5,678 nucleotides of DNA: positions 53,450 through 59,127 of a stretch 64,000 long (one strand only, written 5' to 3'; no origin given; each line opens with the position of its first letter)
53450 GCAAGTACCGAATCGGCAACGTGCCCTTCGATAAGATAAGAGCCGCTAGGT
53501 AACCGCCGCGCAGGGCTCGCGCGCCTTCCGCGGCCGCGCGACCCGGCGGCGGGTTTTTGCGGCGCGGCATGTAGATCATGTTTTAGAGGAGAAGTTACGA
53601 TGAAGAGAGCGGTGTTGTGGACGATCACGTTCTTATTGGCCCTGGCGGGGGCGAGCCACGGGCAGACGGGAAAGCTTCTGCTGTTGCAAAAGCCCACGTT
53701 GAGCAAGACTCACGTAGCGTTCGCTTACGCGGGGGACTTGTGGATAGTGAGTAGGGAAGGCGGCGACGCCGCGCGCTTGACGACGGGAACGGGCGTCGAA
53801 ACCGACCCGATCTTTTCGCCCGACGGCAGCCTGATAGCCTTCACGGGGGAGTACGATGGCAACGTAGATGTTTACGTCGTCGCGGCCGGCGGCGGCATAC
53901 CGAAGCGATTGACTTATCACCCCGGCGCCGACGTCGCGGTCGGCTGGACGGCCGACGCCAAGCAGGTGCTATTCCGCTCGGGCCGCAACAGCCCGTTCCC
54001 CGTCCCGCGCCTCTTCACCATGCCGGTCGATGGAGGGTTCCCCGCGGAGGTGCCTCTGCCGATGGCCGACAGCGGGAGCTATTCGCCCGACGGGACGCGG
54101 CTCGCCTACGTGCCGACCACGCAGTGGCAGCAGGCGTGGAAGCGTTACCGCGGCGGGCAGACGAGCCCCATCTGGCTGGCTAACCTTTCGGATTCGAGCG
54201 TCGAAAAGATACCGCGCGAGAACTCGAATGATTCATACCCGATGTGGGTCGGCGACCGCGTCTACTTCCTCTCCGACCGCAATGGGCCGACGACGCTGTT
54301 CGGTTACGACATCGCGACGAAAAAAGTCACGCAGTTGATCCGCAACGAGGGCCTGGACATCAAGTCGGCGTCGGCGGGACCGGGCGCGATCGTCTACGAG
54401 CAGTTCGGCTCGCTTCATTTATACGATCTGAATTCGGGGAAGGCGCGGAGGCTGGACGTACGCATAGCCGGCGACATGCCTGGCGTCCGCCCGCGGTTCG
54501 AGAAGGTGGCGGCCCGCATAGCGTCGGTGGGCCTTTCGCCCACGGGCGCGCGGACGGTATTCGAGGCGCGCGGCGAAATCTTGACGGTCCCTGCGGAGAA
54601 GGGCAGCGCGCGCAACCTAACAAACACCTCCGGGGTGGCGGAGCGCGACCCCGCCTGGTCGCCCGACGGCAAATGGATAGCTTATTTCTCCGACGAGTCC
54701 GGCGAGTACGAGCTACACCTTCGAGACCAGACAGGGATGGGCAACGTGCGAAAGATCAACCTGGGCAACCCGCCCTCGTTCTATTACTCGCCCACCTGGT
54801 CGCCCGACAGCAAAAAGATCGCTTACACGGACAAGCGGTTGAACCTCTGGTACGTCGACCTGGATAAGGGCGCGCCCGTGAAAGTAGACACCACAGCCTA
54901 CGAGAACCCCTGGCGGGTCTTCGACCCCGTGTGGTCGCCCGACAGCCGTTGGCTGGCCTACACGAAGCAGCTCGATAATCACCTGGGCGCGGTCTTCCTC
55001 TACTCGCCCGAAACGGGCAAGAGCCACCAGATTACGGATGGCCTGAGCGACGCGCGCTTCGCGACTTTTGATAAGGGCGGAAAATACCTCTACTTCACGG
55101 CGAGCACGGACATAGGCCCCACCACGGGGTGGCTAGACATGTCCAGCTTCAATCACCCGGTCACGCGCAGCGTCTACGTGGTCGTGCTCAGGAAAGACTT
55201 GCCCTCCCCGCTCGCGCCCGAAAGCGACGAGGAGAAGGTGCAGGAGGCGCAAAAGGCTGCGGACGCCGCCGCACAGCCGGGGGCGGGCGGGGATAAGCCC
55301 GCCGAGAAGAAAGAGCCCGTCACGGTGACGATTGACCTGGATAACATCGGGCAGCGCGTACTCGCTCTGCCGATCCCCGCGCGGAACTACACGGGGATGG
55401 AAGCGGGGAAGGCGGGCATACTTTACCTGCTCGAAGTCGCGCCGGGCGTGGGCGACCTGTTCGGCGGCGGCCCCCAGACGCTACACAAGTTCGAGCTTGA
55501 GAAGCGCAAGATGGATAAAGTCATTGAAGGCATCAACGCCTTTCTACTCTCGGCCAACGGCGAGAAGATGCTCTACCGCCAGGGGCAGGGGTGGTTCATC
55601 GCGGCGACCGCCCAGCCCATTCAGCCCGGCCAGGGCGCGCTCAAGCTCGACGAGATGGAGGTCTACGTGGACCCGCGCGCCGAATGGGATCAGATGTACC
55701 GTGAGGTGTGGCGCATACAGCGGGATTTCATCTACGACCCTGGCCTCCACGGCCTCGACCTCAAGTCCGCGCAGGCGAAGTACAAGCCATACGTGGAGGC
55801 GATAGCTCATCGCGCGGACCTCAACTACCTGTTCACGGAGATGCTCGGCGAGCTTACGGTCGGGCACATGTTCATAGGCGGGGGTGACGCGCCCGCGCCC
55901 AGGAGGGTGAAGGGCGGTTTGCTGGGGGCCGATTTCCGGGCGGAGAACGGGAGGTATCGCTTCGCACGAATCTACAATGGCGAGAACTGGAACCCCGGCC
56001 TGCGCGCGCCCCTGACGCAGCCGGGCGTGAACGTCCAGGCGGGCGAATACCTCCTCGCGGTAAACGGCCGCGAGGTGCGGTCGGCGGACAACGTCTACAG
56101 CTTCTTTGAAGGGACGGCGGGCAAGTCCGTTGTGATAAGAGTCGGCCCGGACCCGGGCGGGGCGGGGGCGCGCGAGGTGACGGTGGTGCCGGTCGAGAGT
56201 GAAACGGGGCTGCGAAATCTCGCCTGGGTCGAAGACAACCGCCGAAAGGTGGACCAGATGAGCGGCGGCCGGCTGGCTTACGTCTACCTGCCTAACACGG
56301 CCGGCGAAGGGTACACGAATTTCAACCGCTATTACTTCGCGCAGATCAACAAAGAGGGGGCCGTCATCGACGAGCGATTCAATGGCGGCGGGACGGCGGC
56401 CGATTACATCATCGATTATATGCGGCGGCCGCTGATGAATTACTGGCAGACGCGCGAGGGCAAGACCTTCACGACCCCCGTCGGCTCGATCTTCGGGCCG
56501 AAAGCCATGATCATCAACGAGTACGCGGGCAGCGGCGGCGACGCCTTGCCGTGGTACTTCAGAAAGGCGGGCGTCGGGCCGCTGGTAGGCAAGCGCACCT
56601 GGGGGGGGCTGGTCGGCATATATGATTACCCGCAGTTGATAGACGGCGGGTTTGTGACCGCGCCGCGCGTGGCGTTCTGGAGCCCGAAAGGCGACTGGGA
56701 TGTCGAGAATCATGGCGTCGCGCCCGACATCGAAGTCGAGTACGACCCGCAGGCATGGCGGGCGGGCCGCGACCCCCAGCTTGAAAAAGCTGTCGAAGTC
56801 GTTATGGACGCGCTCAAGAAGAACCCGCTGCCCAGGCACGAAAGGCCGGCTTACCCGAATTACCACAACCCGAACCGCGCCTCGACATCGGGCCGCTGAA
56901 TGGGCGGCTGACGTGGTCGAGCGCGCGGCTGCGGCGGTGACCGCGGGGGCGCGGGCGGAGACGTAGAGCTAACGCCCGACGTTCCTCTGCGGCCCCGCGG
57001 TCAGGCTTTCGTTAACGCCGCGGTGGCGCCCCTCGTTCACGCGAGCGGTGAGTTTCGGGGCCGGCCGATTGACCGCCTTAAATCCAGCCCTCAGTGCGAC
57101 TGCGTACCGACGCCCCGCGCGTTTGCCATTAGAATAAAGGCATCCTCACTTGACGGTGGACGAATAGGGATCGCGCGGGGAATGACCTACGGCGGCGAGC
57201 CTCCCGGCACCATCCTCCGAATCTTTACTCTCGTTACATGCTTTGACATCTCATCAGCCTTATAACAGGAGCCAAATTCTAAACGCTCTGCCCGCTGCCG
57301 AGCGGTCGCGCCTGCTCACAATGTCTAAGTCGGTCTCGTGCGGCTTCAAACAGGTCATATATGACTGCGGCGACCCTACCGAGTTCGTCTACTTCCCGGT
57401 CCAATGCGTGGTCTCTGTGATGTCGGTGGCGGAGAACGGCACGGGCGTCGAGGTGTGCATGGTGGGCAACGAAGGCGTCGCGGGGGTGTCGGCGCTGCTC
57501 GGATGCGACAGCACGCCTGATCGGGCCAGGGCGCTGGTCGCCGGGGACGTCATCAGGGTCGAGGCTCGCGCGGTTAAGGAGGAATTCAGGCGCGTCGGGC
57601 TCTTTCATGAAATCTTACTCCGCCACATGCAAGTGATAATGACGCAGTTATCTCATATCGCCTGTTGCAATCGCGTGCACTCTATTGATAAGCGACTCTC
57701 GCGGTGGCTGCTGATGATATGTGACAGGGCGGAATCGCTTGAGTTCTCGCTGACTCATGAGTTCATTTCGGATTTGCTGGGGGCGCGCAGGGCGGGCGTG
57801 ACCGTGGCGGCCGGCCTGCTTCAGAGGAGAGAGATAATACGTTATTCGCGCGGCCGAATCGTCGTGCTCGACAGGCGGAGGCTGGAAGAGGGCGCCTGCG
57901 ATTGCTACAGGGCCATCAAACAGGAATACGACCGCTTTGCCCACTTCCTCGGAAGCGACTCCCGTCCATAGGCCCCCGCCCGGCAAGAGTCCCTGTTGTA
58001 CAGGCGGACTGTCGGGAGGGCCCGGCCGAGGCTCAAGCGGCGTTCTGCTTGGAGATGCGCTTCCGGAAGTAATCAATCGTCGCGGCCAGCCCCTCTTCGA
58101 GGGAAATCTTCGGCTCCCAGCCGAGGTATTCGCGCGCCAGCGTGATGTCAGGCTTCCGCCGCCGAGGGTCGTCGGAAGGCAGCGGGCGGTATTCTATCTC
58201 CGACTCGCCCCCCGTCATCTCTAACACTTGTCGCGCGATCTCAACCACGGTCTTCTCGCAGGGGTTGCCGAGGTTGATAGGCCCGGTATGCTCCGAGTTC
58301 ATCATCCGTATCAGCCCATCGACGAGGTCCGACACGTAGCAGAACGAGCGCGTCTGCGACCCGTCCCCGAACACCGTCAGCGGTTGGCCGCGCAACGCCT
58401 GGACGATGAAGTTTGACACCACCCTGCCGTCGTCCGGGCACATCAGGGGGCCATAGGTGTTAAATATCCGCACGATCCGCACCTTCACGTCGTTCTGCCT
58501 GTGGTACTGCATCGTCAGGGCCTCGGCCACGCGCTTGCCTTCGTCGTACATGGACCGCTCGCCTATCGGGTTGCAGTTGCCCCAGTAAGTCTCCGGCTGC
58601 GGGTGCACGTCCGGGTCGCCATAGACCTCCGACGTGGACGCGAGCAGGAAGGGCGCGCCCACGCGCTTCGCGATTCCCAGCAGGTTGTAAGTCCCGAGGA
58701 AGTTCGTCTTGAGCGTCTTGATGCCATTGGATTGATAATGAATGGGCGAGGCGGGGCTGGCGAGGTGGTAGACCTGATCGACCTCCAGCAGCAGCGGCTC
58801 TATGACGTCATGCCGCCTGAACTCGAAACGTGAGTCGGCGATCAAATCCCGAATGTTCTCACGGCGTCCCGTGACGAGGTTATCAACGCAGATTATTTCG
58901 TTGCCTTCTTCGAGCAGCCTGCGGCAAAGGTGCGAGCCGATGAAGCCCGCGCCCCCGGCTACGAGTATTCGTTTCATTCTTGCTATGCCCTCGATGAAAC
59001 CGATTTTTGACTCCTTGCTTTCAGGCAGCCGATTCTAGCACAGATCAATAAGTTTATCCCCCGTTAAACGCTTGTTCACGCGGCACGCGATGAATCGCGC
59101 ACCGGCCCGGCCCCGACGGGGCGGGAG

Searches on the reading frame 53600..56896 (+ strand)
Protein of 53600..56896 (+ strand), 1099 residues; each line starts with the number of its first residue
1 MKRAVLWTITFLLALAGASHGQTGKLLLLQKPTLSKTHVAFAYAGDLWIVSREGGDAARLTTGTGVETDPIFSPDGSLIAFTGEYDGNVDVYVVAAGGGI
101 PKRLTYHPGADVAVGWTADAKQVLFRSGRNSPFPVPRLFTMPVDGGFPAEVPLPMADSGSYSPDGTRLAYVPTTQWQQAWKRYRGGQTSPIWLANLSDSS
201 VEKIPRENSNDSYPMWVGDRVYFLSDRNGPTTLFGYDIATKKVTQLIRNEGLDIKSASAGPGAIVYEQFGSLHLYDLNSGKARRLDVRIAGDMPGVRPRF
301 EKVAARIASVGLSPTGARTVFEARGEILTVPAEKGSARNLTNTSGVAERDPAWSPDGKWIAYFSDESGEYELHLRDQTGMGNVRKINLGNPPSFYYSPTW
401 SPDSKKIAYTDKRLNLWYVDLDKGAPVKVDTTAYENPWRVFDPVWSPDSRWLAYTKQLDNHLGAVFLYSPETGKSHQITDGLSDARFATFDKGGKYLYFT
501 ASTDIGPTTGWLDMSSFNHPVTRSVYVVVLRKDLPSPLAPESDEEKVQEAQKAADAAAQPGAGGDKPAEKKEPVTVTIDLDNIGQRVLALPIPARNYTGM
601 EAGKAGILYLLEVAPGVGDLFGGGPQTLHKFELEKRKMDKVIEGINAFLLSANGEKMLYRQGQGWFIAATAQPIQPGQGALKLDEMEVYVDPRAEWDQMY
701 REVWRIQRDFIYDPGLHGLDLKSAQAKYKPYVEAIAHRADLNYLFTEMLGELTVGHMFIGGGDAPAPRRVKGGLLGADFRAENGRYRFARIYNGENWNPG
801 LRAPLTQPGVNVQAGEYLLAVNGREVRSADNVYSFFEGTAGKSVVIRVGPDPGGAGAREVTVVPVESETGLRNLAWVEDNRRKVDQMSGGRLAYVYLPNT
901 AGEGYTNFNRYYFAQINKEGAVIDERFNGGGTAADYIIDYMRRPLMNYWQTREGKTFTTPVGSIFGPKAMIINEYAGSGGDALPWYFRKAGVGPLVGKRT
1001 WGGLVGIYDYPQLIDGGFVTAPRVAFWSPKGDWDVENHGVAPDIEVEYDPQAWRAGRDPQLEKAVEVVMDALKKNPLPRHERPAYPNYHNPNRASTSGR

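Call 65: search_protein_families(library=pfam, proteins=[window:53600-56896:+], max_evalue=0.00001)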
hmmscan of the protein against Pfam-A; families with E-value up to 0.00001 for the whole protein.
window:53600-56896:+ (1099 aa): 6 families
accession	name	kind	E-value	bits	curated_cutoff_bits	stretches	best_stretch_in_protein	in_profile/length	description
PF07676.18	PD40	-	1.3e-31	108.3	20.9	2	338-372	2-36/38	WD40-like Beta Propeller Repeat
PF14685.13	PDZ_Tricorn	-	6.3e-25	87.4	25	1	773-862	1-88/88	Tricorn protease PDZ domain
PF14684.11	Tricorn_C1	-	4.2e-20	71.8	24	1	692-750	1-59/59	Tricorn protease C1 domain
PF03572.23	Peptidase_S41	-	1.5e-15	57.7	24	1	892-1046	2-165/165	Peptidase family S41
PF00930.27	DPPIV_N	-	1.3e-13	50.8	22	0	416-481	25-82/354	Dipeptidyl peptidase IV (DPP IV) N-terminal region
PF25174.1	Beta-prop_THOC3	-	1.5e-06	27.8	305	0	397-499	93-188/272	THOC3 beta-propeller domain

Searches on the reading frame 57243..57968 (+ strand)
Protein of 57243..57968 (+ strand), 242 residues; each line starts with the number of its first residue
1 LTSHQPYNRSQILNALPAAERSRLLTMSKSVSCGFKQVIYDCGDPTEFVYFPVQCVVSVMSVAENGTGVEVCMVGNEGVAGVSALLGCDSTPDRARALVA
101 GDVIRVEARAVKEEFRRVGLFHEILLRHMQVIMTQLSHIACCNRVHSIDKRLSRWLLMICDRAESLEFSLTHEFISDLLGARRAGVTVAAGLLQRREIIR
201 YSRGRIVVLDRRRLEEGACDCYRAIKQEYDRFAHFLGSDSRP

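Call 65: search_protein_families(library=pfam, proteins=[window:57243-57968:+], max_evalue=0.00001)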
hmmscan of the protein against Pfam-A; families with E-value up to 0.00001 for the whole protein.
window:57243-57968:+ (242 aa): 2 families
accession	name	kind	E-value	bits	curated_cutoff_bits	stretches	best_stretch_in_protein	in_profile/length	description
PF13545.12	HTH_Crp_2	-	1.1e-12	48.2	27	1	150-216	1-69/70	Crp-like helix-turn-helix domain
PF00027.35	cNMP_binding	-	9e-06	26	27.5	0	37-116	8-87/89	Cyclic nucleotide-binding domain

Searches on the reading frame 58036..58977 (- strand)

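Call 65: search_protein_families(library=pfam, proteins=[window:58036-58977:-], max_evalue=0.00001)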
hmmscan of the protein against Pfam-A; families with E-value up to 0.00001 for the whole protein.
window:58036-58977:- (314 aa): 6 families
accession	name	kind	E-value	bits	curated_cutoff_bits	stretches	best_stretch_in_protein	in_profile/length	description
PF01370.27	Epimerase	-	2.5e-51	174.9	20.9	1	4-237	1-240/240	NAD dependent epimerase/dehydratase family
PF16363.11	GDP_Man_Dehyd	-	3.5e-50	171.8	27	1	5-298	1-330/332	GDP-mannose 4,6 dehydratase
PF02719.21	Polysacc_synt_2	-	5.6e-11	42.6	20.2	0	4-108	1-120/293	Polysaccharide biosynthesis protein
PF07993.18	NAD_binding_4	-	5.4e-10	39.3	20.1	1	60-176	83-209/258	Male sterility protein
PF01073.25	3Beta_HSD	-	8.8e-10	38.5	22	1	5-220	1-223/280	3-beta hydroxysteroid dehydrogenase/isomerase family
PF04321.23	RmlD_sub_bind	-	2.5e-09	37.1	27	1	3-269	2-244/287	RmlD substrate binding domain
